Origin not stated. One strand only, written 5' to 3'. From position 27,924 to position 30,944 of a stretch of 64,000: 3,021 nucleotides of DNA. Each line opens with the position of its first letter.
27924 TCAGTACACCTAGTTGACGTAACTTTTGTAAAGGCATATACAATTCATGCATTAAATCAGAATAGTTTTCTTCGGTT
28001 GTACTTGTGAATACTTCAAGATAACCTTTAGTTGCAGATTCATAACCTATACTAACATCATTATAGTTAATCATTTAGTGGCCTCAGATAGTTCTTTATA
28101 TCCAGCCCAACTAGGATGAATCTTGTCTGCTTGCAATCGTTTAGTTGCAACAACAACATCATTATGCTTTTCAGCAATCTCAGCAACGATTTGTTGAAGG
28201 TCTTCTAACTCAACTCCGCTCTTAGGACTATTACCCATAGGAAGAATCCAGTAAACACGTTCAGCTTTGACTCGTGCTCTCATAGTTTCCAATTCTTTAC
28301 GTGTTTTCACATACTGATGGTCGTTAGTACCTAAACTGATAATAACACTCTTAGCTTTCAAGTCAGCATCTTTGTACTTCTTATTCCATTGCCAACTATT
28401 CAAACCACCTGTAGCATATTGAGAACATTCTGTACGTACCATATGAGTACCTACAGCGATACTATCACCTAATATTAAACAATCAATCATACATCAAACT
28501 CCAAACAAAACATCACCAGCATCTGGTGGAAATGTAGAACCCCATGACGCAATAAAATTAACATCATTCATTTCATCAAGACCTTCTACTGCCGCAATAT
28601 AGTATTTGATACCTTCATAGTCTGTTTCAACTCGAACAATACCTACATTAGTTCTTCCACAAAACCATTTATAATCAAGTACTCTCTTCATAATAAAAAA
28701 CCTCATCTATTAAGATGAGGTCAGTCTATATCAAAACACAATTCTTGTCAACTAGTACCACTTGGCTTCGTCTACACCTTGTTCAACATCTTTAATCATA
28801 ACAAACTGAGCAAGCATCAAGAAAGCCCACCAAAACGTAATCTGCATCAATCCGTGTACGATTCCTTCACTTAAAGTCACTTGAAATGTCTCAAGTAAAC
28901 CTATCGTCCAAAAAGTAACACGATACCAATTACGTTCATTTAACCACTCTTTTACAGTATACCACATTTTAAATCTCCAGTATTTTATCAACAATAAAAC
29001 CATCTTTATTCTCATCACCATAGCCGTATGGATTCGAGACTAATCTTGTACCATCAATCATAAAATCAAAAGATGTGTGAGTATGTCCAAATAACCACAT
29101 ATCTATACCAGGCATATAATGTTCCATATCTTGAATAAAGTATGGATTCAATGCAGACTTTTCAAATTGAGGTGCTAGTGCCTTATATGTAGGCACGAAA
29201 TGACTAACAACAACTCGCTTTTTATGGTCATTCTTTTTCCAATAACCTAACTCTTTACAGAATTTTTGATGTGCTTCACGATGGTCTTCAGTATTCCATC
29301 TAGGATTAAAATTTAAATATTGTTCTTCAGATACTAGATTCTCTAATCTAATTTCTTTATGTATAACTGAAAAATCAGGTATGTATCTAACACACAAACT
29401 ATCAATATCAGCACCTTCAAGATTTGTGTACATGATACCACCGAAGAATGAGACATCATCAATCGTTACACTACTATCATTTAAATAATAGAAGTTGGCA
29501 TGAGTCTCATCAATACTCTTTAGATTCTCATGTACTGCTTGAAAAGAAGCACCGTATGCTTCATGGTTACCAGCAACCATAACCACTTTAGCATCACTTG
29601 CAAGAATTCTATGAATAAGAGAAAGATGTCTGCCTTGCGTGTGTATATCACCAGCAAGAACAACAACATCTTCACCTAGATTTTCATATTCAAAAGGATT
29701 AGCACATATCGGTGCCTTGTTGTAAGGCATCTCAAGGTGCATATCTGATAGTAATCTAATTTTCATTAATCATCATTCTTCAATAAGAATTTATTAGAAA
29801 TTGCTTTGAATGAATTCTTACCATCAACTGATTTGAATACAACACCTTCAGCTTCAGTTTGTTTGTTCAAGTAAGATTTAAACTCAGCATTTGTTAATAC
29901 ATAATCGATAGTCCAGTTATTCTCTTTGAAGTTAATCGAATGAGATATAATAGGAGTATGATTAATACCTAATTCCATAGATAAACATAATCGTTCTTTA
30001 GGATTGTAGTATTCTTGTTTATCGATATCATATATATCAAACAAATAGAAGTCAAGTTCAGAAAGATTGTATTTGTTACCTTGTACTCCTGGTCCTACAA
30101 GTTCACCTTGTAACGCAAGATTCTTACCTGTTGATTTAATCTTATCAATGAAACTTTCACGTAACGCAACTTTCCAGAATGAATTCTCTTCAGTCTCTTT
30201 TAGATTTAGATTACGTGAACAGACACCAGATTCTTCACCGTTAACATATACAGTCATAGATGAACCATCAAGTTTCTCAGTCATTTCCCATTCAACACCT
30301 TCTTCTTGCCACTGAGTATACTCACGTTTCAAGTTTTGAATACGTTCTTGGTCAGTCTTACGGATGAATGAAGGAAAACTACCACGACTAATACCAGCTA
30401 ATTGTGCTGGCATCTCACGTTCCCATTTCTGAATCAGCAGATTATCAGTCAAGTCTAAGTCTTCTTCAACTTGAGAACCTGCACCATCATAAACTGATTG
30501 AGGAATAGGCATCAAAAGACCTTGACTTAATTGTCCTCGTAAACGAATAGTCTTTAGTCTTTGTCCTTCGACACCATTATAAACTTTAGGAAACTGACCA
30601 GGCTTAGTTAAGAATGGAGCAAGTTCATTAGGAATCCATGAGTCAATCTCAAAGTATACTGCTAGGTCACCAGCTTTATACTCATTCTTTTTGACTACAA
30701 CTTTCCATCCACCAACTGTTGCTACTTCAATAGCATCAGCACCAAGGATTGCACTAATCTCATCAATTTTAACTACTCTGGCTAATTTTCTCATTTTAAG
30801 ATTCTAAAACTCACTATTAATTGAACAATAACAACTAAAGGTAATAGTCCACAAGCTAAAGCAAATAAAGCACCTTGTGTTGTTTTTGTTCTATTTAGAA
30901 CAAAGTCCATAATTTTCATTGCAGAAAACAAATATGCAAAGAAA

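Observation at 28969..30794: Metallophosphoesterase plus RNA-ligase operon: candidate RNA (tRNA) repair cassette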

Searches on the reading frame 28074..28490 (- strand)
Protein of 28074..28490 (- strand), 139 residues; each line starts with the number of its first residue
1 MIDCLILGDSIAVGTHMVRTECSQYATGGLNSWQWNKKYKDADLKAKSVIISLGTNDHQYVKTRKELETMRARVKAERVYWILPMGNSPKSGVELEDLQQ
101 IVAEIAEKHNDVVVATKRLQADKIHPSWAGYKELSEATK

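Call 21: search_protein_families(library=phrogs, proteins=[window:28074-28490:-], max_evalue=0.001)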
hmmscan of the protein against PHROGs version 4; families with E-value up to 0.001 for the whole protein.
window:28074-28490:- (139 aa): 0 families

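Call 26: search_protein_families(library=ncbifam, proteins=[window:28074-28490:-], max_evalue=0.01)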
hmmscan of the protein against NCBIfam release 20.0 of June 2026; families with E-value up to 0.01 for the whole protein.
window:28074-28490:- (139 aa): 1 family
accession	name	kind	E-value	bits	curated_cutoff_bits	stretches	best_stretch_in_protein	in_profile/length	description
TIGR01897.1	cas_MJ1666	equivalog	0.0023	17.2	110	1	40-125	258-350/417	CRISPR-associated CARF protein Csx1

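Call 35: search_protein_families(library=pfam, proteins=[window:28074-28490:-], max_evalue=0.01)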
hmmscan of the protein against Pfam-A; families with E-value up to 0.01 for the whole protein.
window:28074-28490:- (139 aa): 3 families
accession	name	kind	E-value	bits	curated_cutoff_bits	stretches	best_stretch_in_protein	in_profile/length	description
PF13472.12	Lipase_GDSL_2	-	5.3e-10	40.5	32.9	1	25-132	39-177/178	GDSL-like Lipase/Acylhydrolase family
PF00657.28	Lipase_GDSL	-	0.0002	22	23.6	0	29-137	63-207/208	GDSL-like Lipase/Acylhydrolase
PF04311.20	DUF459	-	0.00029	20.7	27.2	0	42-67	56-82/197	Protein of unknown function (DUF459)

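Call 36: search_protein_families(library=padloc, proteins=[window:28074-28490:-], max_evalue=0.01)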
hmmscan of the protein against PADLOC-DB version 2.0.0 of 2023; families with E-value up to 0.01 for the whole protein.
window:28074-28490:- (139 aa): 0 families

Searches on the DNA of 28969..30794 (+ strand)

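Call 6: search_dna_similar(query=window:28969-30794:+, collection=phages, mode=distant, max_rows=30)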
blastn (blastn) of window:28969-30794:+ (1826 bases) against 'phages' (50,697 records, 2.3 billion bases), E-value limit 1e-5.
Records with a match: 2; places in all: 2; records where one place covers at least 80% of the query: 0.
Best place of each record, by identity: 60-80% 2.
By first word of the organism name: Synechococcus 1; Limnohabitans 1.
By host as written in the record: Synechococcus sp. CB0101 1; Limnohabitans sp. DCL3 1.
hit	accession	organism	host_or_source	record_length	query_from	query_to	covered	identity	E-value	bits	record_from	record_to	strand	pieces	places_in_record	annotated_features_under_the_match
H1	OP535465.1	Synechococcus phage S-CREM1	Synechococcus sp. CB0101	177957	1202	1775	31%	63.1%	5e-8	67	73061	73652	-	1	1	RNA ligase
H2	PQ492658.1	Limnohabitans phage DC31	Limnohabitans sp. DCL3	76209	1181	1460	15%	67.5%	1e-15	92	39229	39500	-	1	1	hypothetical protein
